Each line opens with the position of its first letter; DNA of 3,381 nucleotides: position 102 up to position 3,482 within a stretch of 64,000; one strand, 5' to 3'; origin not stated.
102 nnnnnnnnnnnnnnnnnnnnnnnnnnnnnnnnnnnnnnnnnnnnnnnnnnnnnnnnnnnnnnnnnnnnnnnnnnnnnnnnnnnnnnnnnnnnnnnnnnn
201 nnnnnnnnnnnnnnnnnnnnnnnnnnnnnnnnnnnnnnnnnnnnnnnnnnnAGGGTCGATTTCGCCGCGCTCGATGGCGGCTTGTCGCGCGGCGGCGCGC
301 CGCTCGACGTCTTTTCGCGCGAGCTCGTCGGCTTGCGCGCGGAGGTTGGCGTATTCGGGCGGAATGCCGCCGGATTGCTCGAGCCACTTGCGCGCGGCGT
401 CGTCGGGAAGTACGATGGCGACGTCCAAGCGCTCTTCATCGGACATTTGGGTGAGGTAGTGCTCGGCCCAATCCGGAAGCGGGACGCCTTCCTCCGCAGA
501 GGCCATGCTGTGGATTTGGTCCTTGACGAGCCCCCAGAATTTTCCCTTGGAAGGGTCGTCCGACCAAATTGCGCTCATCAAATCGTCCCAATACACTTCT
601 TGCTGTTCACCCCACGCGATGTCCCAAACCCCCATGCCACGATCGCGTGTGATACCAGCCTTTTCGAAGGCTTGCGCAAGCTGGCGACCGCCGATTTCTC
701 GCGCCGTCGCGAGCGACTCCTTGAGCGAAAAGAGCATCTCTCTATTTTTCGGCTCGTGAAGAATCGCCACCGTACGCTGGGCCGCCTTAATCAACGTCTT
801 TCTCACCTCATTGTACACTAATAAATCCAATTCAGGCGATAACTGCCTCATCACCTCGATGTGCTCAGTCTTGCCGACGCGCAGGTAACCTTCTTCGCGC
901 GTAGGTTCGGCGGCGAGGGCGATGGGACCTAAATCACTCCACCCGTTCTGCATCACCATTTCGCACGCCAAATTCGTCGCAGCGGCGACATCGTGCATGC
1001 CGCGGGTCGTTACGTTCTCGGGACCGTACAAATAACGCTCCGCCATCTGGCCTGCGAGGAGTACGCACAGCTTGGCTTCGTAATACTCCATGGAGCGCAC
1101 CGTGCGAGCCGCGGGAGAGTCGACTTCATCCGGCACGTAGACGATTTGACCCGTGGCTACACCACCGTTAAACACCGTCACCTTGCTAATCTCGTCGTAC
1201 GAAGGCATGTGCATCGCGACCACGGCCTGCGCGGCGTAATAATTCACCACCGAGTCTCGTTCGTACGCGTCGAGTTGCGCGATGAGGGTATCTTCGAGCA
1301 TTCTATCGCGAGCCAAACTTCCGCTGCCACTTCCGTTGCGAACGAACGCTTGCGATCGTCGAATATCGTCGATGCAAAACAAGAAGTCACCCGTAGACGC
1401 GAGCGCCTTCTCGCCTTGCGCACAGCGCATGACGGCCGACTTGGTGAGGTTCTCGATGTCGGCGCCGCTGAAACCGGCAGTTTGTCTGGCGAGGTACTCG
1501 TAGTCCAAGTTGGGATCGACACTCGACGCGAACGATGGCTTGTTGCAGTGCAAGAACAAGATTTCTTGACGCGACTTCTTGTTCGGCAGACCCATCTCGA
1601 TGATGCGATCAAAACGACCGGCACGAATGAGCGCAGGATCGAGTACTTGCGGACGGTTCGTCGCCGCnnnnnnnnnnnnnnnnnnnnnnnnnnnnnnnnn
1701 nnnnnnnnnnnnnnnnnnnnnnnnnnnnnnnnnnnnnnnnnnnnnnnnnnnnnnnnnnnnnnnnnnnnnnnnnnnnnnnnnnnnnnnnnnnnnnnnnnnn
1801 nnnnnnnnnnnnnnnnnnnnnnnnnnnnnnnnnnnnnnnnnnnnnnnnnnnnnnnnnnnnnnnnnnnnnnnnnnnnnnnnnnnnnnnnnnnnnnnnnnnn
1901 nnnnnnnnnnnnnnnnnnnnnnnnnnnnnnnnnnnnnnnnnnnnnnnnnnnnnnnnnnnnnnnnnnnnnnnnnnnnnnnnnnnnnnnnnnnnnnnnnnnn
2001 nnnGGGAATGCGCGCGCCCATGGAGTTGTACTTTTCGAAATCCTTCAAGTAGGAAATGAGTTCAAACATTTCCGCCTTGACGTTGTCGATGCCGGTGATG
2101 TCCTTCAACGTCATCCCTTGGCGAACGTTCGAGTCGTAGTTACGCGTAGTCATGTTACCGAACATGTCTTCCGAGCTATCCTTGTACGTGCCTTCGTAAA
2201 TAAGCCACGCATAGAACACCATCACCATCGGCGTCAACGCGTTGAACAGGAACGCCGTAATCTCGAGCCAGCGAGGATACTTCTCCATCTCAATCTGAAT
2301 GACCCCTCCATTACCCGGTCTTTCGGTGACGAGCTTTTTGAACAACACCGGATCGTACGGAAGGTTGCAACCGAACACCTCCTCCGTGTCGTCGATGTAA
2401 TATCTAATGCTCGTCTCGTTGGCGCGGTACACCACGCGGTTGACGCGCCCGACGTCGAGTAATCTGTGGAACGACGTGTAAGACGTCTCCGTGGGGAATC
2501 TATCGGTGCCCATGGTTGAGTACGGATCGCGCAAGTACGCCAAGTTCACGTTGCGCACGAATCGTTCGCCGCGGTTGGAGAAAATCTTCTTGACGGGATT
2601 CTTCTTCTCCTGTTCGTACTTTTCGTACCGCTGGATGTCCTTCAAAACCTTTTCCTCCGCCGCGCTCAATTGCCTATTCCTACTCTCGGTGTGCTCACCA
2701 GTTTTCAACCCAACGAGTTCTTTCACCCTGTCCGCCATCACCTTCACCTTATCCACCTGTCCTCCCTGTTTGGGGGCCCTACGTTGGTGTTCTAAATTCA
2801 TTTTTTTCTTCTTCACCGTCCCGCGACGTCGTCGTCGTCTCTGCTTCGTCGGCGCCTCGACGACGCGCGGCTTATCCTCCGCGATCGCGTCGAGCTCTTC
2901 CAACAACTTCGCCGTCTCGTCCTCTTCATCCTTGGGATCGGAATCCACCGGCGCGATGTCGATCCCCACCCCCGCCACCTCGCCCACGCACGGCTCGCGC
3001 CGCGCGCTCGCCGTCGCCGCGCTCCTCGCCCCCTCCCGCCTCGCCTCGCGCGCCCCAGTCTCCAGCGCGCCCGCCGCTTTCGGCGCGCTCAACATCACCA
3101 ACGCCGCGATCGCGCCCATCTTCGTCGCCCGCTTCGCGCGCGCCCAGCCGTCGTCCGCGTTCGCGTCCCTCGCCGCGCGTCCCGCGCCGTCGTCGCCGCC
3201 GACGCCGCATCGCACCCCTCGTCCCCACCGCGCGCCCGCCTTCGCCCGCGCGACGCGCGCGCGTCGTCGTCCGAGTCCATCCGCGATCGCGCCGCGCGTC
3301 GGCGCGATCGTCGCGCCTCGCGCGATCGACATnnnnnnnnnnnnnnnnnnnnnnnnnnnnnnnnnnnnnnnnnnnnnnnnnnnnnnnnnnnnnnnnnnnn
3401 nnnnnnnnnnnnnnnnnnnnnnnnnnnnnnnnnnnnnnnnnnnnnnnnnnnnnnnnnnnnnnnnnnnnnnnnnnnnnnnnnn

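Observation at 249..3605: Protease-dead FtsH homolog (FtsHi-like) with intact AAA+ module and long C-terminal extension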

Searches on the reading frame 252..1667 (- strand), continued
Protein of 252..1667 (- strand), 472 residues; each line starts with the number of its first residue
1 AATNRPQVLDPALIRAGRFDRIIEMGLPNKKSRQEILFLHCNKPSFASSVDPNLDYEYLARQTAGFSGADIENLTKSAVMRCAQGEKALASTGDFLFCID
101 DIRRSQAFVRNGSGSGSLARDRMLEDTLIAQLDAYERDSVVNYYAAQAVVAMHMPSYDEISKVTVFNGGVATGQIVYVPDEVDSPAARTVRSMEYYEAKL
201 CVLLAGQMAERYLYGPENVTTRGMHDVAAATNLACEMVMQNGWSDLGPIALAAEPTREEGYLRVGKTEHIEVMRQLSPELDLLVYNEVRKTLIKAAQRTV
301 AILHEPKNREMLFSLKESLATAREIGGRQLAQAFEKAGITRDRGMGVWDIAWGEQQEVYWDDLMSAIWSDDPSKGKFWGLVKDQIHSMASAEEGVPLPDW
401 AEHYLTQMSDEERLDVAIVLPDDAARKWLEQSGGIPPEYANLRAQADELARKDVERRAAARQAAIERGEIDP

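Call 70: list_cluster_members(proteins=[P0308, P0310, P0074, P0104, P0311, P0309, P0171, P0020, P0008, P0021])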
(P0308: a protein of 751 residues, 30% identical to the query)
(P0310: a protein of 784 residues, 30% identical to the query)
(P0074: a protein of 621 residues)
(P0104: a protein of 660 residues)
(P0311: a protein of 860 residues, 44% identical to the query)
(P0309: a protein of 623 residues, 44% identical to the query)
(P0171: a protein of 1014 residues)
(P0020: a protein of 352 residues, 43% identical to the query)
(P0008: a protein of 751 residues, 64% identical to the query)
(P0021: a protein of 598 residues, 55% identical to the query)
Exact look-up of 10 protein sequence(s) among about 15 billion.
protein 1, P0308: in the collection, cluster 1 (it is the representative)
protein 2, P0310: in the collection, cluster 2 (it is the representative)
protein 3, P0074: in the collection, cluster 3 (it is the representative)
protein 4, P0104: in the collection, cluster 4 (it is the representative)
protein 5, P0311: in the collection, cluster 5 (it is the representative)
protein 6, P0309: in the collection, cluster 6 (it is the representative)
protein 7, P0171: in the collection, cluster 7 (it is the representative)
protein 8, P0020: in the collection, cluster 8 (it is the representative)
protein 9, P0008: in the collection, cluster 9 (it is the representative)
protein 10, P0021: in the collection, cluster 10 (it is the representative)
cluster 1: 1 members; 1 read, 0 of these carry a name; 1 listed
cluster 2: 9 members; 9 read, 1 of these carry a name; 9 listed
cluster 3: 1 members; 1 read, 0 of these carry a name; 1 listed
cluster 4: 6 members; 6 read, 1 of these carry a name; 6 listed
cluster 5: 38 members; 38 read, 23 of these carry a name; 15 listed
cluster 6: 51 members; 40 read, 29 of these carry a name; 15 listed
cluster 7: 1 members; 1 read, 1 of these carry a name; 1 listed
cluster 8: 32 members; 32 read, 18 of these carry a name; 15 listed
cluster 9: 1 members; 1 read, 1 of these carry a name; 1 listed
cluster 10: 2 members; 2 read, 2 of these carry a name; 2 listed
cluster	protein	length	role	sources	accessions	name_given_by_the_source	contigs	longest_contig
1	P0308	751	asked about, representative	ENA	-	-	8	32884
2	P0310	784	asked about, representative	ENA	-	-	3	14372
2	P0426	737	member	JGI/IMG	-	cell division protease FtsH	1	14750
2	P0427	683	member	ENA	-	-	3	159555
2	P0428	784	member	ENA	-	-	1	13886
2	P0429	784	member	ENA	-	-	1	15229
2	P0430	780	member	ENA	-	-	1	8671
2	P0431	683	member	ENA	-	-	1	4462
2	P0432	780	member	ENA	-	-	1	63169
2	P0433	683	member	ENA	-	-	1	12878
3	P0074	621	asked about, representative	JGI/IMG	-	-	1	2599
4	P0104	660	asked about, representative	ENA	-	-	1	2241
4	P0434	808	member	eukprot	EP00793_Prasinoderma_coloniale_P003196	PRCOL_00005831-RA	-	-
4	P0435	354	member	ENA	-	-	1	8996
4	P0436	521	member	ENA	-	-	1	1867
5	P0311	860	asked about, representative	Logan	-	-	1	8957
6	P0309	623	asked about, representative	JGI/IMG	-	cell division protease FtsH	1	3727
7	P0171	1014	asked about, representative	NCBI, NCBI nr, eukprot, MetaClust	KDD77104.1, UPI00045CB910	AAA+ ATPase [Helicosporidium sp. ATCC 50920] | KDD77104.1 AAA+ ATPase [Helicosporidium sp. ATCC 50920] | status=active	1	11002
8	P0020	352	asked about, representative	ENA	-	-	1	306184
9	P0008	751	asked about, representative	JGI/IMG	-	cell division protease FtsH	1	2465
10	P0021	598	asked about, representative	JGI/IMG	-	cell division protease FtsH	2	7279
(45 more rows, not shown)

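Call 73: find_encoding_contigs(protein=P0308, flank=10000, max_places=3)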
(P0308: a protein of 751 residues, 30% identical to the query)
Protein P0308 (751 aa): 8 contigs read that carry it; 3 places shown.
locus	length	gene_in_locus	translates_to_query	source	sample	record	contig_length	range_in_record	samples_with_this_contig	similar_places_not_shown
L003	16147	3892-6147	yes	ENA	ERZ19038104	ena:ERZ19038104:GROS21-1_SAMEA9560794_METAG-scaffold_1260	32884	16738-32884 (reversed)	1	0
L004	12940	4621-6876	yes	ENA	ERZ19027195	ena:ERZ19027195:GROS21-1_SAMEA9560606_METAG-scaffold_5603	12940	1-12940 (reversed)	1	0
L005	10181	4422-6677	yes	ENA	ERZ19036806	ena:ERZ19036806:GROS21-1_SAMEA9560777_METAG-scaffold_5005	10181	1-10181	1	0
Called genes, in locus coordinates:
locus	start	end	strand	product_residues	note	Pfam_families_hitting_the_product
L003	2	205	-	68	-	?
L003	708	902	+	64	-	-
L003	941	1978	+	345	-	PF01062:Bestrophin (weak), PF25539:Bestrophin_2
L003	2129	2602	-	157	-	PF01245:Ribosomal_L19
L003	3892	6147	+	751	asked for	PF00004:AAA, PF07728:AAA_5 (weak), PF17862:AAA_lid_3, PF01434:Peptidase_M41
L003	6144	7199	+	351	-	PF28422:CCDC89 (weak)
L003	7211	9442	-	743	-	-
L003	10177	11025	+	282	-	-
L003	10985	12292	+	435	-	-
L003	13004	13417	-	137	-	-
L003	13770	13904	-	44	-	-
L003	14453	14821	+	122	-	PF13469:Sulfotransfer_3 (weak)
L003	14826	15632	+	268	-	PF13469:Sulfotransfer_3 (weak)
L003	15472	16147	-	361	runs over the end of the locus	-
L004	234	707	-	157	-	-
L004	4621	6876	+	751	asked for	PF00004:AAA, PF07728:AAA_5 (weak), PF17862:AAA_lid_3, PF01434:Peptidase_M41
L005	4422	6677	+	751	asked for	PF00004:AAA, PF07728:AAA_5 (weak), PF17862:AAA_lid_3, PF01434:Peptidase_M41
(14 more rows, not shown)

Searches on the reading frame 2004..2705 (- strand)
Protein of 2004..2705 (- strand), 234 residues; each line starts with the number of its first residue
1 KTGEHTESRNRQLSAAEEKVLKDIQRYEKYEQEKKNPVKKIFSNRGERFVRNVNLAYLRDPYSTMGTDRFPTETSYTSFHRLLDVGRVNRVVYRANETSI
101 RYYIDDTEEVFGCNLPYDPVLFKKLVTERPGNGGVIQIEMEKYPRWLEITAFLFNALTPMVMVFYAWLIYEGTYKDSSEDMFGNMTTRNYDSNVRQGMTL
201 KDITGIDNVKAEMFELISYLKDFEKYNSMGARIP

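Call 20: search_solved_structures(query=window:2004-2705:-, max_evalue=1, show_alignments=4)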
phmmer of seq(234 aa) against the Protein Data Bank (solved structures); distinct sequences matched with E-value up to 1: 21.
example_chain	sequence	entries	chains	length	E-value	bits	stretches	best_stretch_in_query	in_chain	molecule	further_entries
7tdo_A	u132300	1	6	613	7.4e-06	29.2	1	72-234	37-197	ATP-dependent zinc metalloprotease FtsH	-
6gcn_A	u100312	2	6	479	0.0021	21.1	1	197-234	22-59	ATP-dependent zinc metalloprotease FtsH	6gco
4ww0_A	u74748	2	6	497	0.0021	21.1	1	197-234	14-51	ATP-dependent zinc metalloprotease FtsH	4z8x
7vhp_A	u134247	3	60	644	0.0057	19.7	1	144-234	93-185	ATP-dependent zinc metalloprotease FtsH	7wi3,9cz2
7wi4_A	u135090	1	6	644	0.0057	19.7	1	144-234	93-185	ATP-dependent zinc metalloprotease FtsH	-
1iy2_A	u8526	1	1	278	0.0061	19.6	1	197-234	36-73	ATP-dependent metalloprotease FtsH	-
1ixz_A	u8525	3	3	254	0.0077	19.3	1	198-234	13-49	ATP-dependent metalloprotease FtsH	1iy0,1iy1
2dhr_A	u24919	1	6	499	0.013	18.5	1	197-234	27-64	FtsH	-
4eiw_A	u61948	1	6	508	0.013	18.5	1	197-234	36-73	ATP-dependent zinc metalloprotease FtsH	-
3kds_E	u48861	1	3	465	0.029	17.4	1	193-234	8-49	Cell division protein FtsH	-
7zbh_A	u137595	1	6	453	0.03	17.4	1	197-234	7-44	ATP-dependent zinc metalloprotease FtsH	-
2ce7_A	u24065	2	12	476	0.03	17.4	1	193-234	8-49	CELL DIVISION PROTEIN FTSH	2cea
8vw9_A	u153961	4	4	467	0.034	17.2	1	193-234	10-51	ATP-dependent zinc metalloprotease FtsH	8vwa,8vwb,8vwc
6az0_A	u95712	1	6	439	0.054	16.5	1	201-234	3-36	Mitochondrial inner membrane i-AAA protease supercomplex subunit YME1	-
2qz4_A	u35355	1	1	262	0.067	16.2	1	197-234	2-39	Paraplegin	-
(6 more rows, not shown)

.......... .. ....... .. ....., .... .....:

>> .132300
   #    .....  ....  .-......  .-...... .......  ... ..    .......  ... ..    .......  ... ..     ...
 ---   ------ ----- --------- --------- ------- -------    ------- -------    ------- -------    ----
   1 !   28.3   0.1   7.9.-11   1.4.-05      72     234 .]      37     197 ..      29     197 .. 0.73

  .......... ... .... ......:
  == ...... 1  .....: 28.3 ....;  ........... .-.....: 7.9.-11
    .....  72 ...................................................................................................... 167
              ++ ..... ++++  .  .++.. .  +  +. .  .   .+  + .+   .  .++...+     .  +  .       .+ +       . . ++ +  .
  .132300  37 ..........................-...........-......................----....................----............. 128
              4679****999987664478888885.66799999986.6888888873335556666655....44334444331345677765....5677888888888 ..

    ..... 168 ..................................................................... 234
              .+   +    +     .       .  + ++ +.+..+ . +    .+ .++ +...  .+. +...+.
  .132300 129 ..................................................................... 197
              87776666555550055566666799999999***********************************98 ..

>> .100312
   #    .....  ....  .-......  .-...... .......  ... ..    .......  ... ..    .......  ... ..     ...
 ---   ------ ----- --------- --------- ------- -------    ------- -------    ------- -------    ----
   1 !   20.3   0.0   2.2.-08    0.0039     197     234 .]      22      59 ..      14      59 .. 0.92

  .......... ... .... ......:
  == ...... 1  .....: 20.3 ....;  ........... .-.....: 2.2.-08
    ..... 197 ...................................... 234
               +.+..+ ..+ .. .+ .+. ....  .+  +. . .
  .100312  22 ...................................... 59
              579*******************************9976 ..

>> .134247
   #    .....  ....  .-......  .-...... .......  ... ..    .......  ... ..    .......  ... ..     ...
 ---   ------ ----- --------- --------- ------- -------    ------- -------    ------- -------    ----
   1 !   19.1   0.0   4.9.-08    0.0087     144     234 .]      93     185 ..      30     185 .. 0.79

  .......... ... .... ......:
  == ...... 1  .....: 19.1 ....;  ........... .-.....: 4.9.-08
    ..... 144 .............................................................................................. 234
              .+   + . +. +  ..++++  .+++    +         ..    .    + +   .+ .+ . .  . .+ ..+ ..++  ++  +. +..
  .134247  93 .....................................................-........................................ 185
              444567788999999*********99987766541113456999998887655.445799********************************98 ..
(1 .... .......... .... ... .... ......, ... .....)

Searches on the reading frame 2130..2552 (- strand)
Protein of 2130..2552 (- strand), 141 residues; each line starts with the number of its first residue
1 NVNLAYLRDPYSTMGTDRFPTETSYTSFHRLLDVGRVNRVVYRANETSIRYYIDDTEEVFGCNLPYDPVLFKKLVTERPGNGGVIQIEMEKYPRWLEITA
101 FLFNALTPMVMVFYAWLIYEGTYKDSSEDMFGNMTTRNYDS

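Call 65: search_solved_structures(query=A7, max_evalue=10, show_alignments=4)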
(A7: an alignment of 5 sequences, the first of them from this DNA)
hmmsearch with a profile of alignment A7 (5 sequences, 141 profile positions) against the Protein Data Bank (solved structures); distinct sequences matched with E-value up to 10: 3.
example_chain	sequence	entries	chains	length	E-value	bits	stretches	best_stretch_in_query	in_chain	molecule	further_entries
8xks_F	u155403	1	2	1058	0.22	14.8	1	16-119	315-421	AAA+ ATPase domain-containing protein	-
8xqw_B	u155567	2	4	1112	0.24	14.6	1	16-119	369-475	Fhl3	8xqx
8hf2_A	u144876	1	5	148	0.37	14.1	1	66-116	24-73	PRA1 family protein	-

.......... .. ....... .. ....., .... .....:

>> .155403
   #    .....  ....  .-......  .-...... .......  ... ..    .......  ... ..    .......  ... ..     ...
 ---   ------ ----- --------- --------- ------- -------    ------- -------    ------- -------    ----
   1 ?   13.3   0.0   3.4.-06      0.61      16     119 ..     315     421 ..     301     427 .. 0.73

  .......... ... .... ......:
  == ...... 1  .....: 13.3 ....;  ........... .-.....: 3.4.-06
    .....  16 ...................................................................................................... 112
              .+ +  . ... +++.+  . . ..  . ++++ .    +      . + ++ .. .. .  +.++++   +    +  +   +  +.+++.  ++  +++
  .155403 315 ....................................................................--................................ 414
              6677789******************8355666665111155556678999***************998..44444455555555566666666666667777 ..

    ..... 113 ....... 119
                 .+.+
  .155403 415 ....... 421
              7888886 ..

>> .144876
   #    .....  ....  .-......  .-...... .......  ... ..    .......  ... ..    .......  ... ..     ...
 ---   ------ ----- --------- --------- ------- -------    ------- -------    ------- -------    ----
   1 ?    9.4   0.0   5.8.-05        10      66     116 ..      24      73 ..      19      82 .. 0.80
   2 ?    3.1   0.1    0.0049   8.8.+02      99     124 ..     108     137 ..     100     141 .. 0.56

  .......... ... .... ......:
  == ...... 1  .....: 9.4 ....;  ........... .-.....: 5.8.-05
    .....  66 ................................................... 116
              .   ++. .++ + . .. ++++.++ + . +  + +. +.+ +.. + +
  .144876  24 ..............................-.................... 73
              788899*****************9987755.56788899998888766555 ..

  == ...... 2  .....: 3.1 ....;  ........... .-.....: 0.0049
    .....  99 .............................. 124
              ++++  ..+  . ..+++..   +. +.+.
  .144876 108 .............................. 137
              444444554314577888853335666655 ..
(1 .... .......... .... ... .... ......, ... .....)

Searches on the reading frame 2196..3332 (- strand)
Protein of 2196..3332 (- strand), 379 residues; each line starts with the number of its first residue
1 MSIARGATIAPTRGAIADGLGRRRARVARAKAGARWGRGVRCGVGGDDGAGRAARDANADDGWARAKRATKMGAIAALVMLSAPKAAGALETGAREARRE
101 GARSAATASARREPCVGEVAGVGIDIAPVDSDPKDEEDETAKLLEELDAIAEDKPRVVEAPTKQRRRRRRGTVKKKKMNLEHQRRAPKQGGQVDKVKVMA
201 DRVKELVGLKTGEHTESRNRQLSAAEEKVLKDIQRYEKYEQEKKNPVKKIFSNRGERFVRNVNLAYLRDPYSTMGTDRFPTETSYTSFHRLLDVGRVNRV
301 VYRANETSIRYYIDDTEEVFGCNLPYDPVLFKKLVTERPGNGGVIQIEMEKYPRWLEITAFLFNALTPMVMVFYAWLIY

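Call 69: search_protein_families(library=pfam, proteins=[window:2196-3332:-], max_evalue=1)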
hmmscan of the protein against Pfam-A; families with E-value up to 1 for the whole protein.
seq(379 aa): 2 families
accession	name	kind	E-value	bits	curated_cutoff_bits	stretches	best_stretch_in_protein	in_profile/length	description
PF06480.20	FtsH_ext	-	0.014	16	25.5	1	281-341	27-94/103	FtsH Extracellular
PF01995.21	NRD1_2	-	0.17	11.5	25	1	322-369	82-129/238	NrpR regulatory domains NRD1 and 2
